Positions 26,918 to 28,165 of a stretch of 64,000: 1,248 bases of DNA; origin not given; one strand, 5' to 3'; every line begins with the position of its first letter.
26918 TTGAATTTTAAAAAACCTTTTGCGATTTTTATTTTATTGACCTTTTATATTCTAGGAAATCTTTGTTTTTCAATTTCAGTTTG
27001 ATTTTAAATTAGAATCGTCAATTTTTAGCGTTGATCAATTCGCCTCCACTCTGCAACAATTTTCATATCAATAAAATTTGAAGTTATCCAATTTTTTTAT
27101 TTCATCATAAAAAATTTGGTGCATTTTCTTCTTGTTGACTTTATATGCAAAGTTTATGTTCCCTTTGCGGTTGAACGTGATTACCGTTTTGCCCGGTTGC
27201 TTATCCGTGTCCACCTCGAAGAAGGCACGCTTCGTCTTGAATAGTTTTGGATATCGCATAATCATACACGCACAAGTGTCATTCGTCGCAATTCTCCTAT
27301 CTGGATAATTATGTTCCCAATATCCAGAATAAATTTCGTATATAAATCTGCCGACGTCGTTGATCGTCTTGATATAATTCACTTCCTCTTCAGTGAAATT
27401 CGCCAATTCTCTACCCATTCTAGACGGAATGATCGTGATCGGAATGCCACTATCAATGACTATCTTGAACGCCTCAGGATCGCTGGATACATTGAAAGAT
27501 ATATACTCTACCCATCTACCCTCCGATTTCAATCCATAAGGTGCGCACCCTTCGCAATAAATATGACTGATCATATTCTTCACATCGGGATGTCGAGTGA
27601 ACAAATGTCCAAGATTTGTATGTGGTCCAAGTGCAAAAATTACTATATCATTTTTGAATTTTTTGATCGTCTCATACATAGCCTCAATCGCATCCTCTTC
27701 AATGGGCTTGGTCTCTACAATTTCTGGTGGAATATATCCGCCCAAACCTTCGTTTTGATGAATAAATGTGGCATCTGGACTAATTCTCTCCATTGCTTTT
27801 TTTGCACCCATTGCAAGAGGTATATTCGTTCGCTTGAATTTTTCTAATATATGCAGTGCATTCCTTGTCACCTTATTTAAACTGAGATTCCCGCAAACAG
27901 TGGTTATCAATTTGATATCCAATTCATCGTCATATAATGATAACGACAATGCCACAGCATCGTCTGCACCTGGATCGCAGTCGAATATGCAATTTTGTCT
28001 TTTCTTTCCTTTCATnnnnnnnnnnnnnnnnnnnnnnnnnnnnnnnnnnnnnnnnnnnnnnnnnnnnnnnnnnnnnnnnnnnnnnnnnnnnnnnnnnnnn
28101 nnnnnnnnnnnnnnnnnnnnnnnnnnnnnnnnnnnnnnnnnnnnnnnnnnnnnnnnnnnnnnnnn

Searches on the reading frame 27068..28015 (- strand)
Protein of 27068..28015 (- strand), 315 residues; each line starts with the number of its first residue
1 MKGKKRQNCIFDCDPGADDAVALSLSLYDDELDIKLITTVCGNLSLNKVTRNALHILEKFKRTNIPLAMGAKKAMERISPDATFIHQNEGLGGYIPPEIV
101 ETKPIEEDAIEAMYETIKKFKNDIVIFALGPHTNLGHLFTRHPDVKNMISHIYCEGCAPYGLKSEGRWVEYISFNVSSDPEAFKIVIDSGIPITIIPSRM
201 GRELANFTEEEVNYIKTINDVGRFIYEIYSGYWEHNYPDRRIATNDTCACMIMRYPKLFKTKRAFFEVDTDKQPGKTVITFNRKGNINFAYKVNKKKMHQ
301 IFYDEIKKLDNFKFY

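Call 7: search_protein_families(library=pfam, proteins=[window:27068-28015:-])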
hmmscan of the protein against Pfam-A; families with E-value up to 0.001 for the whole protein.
window:27068-28015:- (315 aa): 1 family
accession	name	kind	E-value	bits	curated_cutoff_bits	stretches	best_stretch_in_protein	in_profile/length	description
PF01156.24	IU_nuc_hydro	-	1.8e-59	202.3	34.2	1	10-299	2-296/297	Inosine-uridine preferring nucleoside hydrolase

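Call 17: find_encoding_contigs(protein=window:27068-28015:-, flank=6000, max_places=10)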
Protein window:27068-28015:- (315 aa): 21 contigs read that carry it; 10 places shown.
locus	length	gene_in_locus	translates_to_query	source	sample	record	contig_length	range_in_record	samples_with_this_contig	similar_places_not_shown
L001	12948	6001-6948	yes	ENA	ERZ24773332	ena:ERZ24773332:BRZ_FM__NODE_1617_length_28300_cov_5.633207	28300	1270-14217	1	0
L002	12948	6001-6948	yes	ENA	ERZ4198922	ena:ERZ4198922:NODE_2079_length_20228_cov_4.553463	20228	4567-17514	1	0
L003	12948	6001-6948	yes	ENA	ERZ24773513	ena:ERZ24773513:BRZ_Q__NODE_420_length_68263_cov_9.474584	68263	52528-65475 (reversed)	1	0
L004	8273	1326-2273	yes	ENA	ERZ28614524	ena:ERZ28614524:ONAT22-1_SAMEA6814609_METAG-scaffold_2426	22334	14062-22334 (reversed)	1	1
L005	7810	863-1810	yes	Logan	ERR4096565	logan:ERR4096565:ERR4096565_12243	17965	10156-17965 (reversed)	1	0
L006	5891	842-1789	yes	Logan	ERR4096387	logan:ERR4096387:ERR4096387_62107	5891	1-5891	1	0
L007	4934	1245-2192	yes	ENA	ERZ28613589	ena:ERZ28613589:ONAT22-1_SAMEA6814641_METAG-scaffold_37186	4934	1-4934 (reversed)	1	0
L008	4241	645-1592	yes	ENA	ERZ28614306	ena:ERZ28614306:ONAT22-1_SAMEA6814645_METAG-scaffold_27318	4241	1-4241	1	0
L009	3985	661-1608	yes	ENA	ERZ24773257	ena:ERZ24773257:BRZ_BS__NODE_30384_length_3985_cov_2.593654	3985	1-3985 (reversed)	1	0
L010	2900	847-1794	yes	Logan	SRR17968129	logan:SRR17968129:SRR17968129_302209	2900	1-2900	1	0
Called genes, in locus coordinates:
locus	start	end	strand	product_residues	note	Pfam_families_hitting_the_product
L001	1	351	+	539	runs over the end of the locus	?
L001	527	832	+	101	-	-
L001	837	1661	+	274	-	-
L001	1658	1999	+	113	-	-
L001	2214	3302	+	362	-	PF23343:REP_ORF2-G2P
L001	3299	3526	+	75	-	-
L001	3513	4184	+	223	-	-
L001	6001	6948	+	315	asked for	PF01156:IU_nuc_hydro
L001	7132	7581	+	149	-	-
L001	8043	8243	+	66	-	PF12844:HTH_19, PF13443:HTH_26, PF01381:HTH_3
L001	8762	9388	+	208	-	PF01066:CDP-OH_P_transf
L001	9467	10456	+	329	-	PF00154:RecA_N, PF06745:ATPase (weak), PF08423:Rad51 (weak), PF21096:RecA_C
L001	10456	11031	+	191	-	PF02463:SMC_N, PF13175:AAA_15 (weak), PF13476:AAA_23, PF13555:AAA_29 (faint)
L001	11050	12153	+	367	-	PF02463:SMC_N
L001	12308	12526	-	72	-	PF00037:Fer4, PF12837:Fer4_6 (weak), PF13237:Fer4_10, PF14697:Fer4_21, PF12838:Fer4_7, PF13187:Fer4_9, PF00037:Fer4, PF13237:Fer4_10 (weak), +7 more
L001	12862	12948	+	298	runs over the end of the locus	PF00890:FAD_binding_2 (weak), PF01134:GIDA (faint), PF01266:DAO (faint), PF01494:FAD_binding_3 (weak), PF01946:Thi4 (weak), PF07992:Pyr_redox_2, PF13738:Pyr_redox_3, PF00070:Pyr_redox, +1 more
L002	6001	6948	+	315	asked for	PF01156:IU_nuc_hydro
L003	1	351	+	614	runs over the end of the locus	-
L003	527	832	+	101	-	-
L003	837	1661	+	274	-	-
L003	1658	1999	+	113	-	-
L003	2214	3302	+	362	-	PF23343:REP_ORF2-G2P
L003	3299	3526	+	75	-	-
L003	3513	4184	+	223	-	-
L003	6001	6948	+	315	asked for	PF01156:IU_nuc_hydro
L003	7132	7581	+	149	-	-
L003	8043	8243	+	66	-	PF12844:HTH_19, PF13443:HTH_26, PF01381:HTH_3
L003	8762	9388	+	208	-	PF01066:CDP-OH_P_transf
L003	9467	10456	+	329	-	PF00154:RecA_N, PF06745:ATPase (weak), PF08423:Rad51 (weak), PF21096:RecA_C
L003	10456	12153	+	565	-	PF02463:SMC_N, PF13175:AAA_15 (weak), PF13476:AAA_23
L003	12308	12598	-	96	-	PF14697:Fer4_21 (weak), PF00037:Fer4, PF12797:Fer4_2 (weak), PF12837:Fer4_6 (weak), PF13237:Fer4_10, PF12838:Fer4_7, PF13187:Fer4_9, PF00037:Fer4 (weak), +6 more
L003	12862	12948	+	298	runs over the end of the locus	PF00890:FAD_binding_2 (weak), PF01134:GIDA (faint), PF01266:DAO (faint), PF01494:FAD_binding_3 (weak), PF01946:Thi4 (weak), PF07992:Pyr_redox_2, PF13738:Pyr_redox_3, PF00070:Pyr_redox, +1 more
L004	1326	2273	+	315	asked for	PF01156:IU_nuc_hydro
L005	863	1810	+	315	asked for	PF01156:IU_nuc_hydro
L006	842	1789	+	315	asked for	PF01156:IU_nuc_hydro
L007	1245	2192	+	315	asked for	PF01156:IU_nuc_hydro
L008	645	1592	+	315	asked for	PF01156:IU_nuc_hydro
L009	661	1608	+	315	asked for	PF01156:IU_nuc_hydro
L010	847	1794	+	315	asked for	PF01156:IU_nuc_hydro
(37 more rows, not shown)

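Call 25: find_homologous_proteins(query=window:27068-28015:-, max_evalue=1e-40)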
Query window:27068-28015:- (315 aa): 368 proteins with E <= 1e-40 among 968 candidates; the best 120 are listed.
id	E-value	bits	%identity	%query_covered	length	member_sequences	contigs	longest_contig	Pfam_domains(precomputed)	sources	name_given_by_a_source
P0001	2.9e-202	689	93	100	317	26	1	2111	PF01156.25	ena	-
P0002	1.0e-195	667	91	100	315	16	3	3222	PF01156.25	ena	-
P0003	9.5e-188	641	86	100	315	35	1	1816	PF01156.25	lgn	-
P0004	2.1e-176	604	82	100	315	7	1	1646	PF01156.25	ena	-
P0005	3.8e-154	531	72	100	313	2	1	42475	PF01156.25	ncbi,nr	ncbi:MAG: nucleoside hydrolase [Clostridia bacterium]|nr:nucleoside hydrolase [Clostridia bacterium]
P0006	3.5e-153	527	69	100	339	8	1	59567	PF01156.25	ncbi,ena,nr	ncbi:MAG: nucleoside hydrolase [Clostridia bacterium]|nr:nucleoside hydrolase [Clostridia bacterium]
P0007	7.2e-153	526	72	99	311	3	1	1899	PF01156.25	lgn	-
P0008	7.3e-153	526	72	100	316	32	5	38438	PF01156.25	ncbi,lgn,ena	-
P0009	1.1e-152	526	70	97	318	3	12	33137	PF01156.25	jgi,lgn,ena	-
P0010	1.4e-152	525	69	100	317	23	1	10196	PF01156.25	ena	-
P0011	1.7e-152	525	70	100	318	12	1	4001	PF01156.25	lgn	-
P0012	3.2e-152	524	72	100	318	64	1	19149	PF01156.25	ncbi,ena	-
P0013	3.3e-151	521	73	97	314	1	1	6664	PF01156.25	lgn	-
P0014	5.9e-151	520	70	99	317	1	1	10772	PF01156.25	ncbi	-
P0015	4.9e-149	514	68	99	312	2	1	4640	PF01156.25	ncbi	-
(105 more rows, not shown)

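Call 27: find_related_loci(query=A2, collection=genome_contigs, flank=5000)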
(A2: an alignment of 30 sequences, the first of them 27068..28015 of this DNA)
Query A2 (315 aa) in genome_contigs; peptide patterns used: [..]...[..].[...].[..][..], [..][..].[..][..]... (x = any residue, [..] = any of these).
120 stretches matched a pattern; 62 encode a relative of the query (tblastn E <= 1e-3); 61 distinct loci.
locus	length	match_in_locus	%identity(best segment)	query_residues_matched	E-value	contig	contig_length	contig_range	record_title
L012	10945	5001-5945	93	1-315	0e+0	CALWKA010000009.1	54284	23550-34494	MAG: uncultured Clostridia bacterium isolate BRZ_DD__bin44 genome assembly, contig: BRZ_DD__NODE_506_length_54284_cov_8.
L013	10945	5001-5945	90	1-315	0e+0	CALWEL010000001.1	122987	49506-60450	MAG: uncultured Clostridia bacterium isolate BRZ_AM__bin38 genome assembly, contig: BRZ_AM__NODE_183_length_122987_cov_8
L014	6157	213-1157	86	1-315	0e+0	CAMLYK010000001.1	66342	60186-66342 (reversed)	MAG: uncultured Clostridia bacterium isolate ERR4304452_bin.33_MetaWRAP_v1.1_MAG genome assembly, contig: NODE_418_lengt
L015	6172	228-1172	86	1-315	0e+0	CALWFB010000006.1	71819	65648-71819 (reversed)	MAG: uncultured Clostridia bacterium isolate BRZ_FV__bin19 genome assembly, contig: BRZ_FV__NODE_439_length_71819_cov_6.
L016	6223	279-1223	82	1-315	1e-174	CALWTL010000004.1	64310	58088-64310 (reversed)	MAG: uncultured Clostridia bacterium isolate BRZ_CE__bin15 genome assembly, contig: BRZ_CE__NODE_793_length_64310_cov_5.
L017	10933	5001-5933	72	1-315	3e-159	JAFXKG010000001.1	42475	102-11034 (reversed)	MAG: Clostridia bacterium isolate RGIG6491 Sheep_Rectum.Co__c45015, whole genome shotgun sequence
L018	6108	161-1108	72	1-315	5e-159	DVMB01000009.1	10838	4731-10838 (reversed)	MAG TPA_asm: Candidatus Onthoplasma faecigallinarum isolate 5992 CHK70__C34001_L10838_ERR2241760, whole genome shotgun s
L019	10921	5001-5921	71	9-315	1e-158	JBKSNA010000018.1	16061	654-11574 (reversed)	MAG: Clostridia bacterium isolate KY236-132 k141_4658754, whole genome shotgun sequence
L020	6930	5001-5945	70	1-315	4e-158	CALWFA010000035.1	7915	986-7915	MAG: uncultured Clostridia bacterium isolate BRZ_AR__bin81 genome assembly, contig: BRZ_AR__NODE_11190_length_7915_cov_1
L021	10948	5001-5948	72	1-315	5e-158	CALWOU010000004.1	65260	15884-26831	MAG: uncultured Clostridia bacterium isolate BRZ_MB__bin116 genome assembly, contig: BRZ_MB__NODE_685_length_65260_cov_1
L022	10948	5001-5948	72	1-315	7e-157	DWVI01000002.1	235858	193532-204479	MAG TPA_asm: Candidatus Onthoplasma faecipullorum isolate CHK191-42317 CHK191__C71051_L235858_SAMEA5754835, whole genome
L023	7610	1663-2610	71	1-315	2e-156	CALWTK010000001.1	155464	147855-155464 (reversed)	MAG: uncultured Clostridia bacterium isolate BRZ_BV__bin49 genome assembly, contig: BRZ_BV__NODE_117_length_155464_cov_8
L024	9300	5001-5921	71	9-315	5e-154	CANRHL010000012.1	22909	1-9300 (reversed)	MAG: uncultured Clostridia bacterium isolate Lapin-030__bin21 genome assembly, contig: Lapin-030__NODE_3145_length_22909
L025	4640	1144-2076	68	4-314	5e-156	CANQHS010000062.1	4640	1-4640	MAG: uncultured Clostridia bacterium isolate Lapin-027__bin86 genome assembly, contig: Lapin-027__NODE_21274_length_4640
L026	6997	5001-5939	69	4-315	6e-152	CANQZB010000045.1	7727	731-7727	MAG: uncultured Clostridia bacterium isolate Lapin-014__bin9 genome assembly, contig: Lapin-014__NODE_8427_length_7727_c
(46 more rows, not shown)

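Call 63: search_protein_families(library=pfam, proteins=[L003:3513-4184:+, L003:3299-3526:+, L003:2214-3302:+, L003:1658-1999:+, L003:837-1661:+, L003:527-832:+], max_evalue=0.01)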
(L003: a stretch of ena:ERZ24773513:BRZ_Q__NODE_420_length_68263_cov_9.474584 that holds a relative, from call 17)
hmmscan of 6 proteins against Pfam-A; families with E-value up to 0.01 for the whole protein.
L003:3513-4184:+ (223 aa): 0 families

L003:3299-3526:+ (75 aa): 1 family
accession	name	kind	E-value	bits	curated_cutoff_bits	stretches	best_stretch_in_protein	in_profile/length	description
PF02183.23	HALZ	-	0.0075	16.9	28.1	1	3-27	1-25/43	Homeobox associated leucine zipper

L003:2214-3302:+ (362 aa): 1 family
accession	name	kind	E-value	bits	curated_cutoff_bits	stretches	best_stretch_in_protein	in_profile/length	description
PF23343.2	REP_ORF2-G2P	-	2e-10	41.3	27.8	1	126-266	1-98/99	Replication-associated protein ORF2/G2P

L003:1658-1999:+ (113 aa): 0 families

L003:837-1661:+ (274 aa): 0 families

L003:527-832:+ (101 aa): 0 families
